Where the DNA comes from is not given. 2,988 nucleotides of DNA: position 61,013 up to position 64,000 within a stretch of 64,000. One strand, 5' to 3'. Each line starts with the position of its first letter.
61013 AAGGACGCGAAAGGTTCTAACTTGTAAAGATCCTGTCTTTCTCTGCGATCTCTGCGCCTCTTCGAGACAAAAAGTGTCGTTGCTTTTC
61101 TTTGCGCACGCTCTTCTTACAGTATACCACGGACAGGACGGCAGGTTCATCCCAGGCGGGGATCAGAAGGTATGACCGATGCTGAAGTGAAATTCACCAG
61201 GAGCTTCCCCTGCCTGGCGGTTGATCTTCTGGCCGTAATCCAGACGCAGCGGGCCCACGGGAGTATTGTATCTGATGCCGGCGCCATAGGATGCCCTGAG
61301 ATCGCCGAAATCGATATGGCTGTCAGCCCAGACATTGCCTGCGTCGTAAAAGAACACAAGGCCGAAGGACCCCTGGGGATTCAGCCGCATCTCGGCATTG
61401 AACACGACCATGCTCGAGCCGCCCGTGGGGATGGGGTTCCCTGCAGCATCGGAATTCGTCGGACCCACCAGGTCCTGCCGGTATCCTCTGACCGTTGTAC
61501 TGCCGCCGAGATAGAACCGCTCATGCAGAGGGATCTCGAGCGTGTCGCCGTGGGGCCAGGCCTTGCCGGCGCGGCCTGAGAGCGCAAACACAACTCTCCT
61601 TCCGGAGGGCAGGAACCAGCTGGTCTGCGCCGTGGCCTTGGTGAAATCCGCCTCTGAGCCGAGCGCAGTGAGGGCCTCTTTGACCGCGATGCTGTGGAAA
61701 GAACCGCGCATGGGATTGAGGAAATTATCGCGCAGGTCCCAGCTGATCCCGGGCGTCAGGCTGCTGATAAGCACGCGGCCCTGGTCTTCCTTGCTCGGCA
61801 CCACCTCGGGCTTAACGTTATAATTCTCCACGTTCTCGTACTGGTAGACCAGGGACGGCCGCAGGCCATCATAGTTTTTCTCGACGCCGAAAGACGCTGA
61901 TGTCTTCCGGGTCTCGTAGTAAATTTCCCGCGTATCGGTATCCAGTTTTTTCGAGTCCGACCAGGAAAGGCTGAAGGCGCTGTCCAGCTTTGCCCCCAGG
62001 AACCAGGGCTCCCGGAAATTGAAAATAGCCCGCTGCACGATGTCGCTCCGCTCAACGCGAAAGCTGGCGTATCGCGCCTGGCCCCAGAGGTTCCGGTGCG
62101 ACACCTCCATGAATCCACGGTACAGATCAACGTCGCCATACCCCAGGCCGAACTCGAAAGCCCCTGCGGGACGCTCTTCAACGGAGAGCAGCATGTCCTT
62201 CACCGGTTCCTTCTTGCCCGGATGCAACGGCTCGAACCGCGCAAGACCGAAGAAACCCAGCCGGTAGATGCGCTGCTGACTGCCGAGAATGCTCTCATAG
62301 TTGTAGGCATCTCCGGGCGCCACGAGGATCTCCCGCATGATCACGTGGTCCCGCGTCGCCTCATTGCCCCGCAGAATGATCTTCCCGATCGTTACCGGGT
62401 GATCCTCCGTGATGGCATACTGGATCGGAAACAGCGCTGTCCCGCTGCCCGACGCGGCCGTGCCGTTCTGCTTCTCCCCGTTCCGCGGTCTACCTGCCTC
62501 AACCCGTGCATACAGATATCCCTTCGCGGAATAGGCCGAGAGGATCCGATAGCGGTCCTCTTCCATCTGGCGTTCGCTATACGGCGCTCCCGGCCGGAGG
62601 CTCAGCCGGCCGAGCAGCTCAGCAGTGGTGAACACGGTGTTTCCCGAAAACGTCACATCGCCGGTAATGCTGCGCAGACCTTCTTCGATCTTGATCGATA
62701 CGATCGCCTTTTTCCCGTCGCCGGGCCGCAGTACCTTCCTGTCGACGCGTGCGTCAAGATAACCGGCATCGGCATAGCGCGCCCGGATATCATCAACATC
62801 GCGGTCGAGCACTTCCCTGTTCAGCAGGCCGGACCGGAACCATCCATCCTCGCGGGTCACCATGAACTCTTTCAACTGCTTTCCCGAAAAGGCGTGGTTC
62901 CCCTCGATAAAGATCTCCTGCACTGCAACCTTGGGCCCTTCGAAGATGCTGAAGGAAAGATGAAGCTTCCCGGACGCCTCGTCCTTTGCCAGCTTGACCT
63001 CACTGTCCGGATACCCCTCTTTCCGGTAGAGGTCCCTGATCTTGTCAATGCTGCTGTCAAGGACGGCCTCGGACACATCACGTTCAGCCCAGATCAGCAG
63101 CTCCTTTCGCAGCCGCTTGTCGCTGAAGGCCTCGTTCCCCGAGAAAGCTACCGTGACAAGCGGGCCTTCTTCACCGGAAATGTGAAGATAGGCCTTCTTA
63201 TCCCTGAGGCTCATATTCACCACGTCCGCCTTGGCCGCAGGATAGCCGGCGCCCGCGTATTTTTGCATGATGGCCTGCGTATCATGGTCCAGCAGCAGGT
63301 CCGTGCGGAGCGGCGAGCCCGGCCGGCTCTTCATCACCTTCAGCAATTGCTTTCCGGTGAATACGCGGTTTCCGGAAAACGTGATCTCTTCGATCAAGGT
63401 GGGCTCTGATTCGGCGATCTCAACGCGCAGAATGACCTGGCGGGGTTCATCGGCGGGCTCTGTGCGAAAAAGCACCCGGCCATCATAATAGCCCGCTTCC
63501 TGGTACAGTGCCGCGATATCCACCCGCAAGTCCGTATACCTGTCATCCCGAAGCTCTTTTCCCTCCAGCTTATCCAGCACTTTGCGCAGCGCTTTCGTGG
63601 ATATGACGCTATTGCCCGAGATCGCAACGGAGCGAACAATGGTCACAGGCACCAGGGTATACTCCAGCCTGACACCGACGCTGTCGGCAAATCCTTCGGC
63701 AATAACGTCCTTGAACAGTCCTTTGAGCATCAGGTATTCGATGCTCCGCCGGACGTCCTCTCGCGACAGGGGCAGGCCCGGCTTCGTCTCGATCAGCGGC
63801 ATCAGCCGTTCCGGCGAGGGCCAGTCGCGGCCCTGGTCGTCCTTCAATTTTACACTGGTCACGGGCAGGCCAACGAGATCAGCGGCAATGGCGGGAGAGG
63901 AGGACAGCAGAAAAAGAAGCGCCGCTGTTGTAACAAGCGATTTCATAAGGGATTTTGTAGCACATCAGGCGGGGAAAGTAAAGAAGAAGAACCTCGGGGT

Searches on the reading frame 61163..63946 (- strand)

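Call 12: search_protein_families(library=pfam, proteins=[window:61163-63946:-])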
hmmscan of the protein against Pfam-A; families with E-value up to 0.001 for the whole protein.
window:61163-63946:- (927 aa): 4 families
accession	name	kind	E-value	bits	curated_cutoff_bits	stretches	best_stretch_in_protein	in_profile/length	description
PF07244.20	POTRA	-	5.3e-70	232.6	21.3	6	341-423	2-79/79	Surface antigen variable number repeat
PF01103.29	Omp85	-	8.4e-59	200.1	24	1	619-927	1-325/325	Omp85 superfamily domain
PF08479.16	POTRA_2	-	1.6e-26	92.4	24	2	104-163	3-61/76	POTRA domain, ShlB-type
PF08478.15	POTRA_1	-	7.8e-05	23.3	23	0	104-130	3-29/69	POTRA domain, FtsQ-type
